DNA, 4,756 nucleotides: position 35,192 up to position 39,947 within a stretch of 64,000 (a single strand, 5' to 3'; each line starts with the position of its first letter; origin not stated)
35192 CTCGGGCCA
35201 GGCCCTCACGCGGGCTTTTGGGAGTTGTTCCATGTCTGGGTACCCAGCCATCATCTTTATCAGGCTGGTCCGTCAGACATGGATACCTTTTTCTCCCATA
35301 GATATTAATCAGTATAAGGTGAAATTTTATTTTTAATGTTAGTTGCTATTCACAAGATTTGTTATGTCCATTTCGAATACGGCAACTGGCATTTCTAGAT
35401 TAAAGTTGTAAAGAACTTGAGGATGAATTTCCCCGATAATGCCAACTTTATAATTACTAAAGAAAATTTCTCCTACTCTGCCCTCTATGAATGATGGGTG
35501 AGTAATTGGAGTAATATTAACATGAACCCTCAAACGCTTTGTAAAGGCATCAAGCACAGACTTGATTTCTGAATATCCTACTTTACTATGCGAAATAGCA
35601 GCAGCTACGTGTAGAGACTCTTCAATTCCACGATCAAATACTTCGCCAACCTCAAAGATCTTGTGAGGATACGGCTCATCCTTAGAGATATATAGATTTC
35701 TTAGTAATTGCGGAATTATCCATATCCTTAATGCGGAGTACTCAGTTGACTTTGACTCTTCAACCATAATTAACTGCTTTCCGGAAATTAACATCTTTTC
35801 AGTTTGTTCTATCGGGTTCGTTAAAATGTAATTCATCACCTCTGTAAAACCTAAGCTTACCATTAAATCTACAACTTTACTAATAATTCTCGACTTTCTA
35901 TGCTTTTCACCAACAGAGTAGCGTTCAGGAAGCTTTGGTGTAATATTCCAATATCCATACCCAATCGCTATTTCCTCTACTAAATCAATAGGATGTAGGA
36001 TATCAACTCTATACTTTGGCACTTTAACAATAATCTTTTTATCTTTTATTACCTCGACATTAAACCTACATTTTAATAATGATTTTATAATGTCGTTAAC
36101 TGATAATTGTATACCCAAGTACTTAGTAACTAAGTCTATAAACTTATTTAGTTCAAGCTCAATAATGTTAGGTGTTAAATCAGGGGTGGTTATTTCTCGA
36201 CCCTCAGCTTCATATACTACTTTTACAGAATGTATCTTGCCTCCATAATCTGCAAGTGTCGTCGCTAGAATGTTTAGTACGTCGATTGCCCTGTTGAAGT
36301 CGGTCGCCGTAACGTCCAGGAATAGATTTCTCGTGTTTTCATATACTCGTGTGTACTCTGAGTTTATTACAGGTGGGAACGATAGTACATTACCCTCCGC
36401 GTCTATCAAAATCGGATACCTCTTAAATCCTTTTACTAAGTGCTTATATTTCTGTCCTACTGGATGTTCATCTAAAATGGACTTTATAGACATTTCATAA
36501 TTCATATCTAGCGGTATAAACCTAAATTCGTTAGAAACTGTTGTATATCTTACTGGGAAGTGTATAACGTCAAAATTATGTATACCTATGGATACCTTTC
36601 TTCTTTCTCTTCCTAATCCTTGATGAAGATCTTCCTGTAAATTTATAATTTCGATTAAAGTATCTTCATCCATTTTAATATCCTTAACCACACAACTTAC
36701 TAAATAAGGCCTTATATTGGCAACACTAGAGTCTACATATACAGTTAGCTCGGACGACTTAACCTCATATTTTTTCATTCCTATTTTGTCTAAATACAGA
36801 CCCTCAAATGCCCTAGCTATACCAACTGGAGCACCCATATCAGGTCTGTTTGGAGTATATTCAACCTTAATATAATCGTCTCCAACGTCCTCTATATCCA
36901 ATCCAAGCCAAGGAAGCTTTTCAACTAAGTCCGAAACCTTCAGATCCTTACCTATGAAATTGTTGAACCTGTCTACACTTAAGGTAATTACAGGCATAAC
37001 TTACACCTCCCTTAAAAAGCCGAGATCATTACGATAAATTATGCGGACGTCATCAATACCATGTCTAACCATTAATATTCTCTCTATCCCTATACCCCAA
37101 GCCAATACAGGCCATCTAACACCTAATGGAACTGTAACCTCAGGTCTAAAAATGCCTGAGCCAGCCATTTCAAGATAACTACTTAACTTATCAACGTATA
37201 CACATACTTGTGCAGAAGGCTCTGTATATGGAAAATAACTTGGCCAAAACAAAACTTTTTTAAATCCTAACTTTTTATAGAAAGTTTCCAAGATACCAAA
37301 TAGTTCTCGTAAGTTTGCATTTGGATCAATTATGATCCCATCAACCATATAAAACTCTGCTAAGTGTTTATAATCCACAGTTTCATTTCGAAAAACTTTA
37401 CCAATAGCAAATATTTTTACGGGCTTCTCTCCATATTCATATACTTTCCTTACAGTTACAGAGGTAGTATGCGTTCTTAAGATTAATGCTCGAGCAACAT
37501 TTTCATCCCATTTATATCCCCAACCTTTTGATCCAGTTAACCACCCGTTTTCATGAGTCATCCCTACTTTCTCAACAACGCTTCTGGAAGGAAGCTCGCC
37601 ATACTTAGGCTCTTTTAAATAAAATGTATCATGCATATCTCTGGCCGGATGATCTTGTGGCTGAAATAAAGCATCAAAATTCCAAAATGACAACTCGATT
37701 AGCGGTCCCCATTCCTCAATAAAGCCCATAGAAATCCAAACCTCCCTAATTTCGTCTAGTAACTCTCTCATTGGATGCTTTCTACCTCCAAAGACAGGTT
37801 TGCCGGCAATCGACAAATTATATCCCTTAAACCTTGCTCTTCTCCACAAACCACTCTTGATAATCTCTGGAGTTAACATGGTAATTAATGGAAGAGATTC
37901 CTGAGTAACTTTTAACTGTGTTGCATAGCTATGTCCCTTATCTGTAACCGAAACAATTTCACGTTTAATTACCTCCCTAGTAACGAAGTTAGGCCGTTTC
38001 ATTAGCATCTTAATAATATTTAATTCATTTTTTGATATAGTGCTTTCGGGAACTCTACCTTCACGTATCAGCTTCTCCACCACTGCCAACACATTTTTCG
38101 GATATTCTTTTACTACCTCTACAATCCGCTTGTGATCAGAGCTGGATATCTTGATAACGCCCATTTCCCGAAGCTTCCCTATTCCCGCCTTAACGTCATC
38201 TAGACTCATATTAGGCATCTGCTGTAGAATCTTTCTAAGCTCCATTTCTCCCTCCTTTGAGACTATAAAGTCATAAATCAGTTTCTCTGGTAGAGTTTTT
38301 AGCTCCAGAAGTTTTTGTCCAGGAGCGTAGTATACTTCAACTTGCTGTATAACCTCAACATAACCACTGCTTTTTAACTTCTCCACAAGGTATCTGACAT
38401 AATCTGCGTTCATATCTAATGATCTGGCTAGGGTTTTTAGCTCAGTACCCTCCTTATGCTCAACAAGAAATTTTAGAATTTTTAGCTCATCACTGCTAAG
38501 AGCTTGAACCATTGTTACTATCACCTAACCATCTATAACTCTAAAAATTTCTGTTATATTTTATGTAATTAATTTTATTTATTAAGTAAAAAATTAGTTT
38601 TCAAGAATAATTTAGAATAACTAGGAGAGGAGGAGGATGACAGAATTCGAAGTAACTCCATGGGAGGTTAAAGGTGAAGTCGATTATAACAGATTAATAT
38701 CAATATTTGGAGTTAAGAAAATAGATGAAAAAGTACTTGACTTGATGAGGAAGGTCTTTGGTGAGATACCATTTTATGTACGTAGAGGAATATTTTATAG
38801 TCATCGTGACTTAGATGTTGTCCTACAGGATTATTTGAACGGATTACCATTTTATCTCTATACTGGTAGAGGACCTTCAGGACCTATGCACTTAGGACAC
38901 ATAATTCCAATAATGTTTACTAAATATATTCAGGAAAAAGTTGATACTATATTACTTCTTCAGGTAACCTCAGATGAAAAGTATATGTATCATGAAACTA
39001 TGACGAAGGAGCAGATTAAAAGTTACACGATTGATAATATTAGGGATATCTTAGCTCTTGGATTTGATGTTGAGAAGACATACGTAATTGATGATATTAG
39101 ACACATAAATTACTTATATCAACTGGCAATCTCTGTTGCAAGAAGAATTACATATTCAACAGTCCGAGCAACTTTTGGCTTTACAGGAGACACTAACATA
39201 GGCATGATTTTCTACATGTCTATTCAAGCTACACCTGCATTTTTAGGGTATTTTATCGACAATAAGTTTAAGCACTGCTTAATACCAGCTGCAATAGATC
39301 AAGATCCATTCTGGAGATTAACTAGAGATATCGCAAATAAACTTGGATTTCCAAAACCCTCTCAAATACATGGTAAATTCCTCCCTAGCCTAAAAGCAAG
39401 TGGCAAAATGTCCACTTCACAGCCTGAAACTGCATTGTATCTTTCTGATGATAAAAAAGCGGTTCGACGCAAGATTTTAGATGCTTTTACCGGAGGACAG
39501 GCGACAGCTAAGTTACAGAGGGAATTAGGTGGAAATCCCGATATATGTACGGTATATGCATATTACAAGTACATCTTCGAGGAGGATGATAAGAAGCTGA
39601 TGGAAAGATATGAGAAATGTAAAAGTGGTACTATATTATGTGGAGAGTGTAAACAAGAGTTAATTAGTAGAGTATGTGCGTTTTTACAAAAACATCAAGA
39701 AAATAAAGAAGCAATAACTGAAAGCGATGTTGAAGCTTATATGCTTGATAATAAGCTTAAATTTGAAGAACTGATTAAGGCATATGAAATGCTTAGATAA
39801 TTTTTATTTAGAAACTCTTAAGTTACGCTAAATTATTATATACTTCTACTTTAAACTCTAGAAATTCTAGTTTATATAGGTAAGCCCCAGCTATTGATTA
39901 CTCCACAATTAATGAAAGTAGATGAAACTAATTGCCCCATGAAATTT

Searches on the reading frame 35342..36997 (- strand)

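Call 20: search_protein_families(library=ncbifam, proteins=[window:35342-36997:-], max_evalue=0.00001)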
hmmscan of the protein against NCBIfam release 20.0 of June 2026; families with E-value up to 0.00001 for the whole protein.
window:35342-36997:- (552 aa): 3 families
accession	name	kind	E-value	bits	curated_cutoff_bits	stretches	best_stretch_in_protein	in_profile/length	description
TIGR00471.1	pheT_arch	equivalog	5.1e-162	540.2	282.65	1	1-548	1-550/551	phenylalanine--tRNA ligase subunit beta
TIGR00472.1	pheT_bact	equivalog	2.3e-46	158.5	402.65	1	288-551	413-694/798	phenylalanine--tRNA ligase subunit beta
NF001882.0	PRK00629.5-4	equivalog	1.6e-13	49.9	527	1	299-529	416-629/725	phenylalanine--tRNA ligase subunit beta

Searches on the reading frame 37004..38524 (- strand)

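Call 20: search_protein_families(library=ncbifam, proteins=[window:37004-38524:-], max_evalue=0.00001)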
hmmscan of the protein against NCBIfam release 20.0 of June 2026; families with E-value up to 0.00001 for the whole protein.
window:37004-38524:- (507 aa): 7 families
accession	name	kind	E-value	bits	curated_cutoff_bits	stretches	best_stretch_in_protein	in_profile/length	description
NF003210.0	PRK04172.1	equivalog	1.1e-153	512.7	350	1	8-506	3-490/496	phenylalanine--tRNA ligase subunit alpha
TIGR00468.1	pheS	equivalog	1.1e-105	353.5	237.45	1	195-506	17-321/324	phenylalanine--tRNA ligase subunit alpha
NF051887.1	PheS_related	equivalog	8.6e-26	90.8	300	1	343-500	68-232/349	PheS-related mystery ligase SrmL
TIGR00470.1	sepS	equivalog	7.5e-19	67.6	380.65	1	344-496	180-340/533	O-phosphoserine--tRNA ligase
TIGR00469.1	pheS_mito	equivalog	6.3e-17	61.4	258.35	1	423-506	258-342/451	phenylalanine--tRNA ligase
TIGR02367.1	PylS_Cterm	equivalog_domain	4.7e-11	42.5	178.15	1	358-498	94-230/242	pyrrolysine--tRNA(Pyl) ligase large subunit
NF007083.1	PRK09537.1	equivalog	3.5e-07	29.6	550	1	367-494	289-409/425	pyrrolysine--tRNA(Pyl) ligase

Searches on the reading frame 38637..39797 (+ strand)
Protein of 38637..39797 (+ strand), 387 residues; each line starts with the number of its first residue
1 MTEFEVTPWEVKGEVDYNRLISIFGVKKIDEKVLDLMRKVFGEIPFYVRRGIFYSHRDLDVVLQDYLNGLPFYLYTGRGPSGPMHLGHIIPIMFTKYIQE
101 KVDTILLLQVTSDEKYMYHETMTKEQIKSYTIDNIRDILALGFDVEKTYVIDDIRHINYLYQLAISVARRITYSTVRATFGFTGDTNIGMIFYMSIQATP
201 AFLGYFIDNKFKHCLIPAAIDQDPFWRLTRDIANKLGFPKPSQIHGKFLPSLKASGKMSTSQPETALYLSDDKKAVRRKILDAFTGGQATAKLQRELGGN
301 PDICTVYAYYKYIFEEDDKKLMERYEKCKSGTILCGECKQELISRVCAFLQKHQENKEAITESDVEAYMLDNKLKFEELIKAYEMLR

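Call 66: search_protein_families(library=pfam, proteins=[window:38637-39797:+], max_evalue=0.0001)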
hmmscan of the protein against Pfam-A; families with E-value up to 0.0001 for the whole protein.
window:38637-39797:+ (387 aa): 1 family
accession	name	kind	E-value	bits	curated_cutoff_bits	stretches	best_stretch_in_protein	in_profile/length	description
PF00579.31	tRNA-synt_1b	-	5e-27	95.4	21.1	1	71-351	5-292/292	tRNA synthetases class I (W and Y)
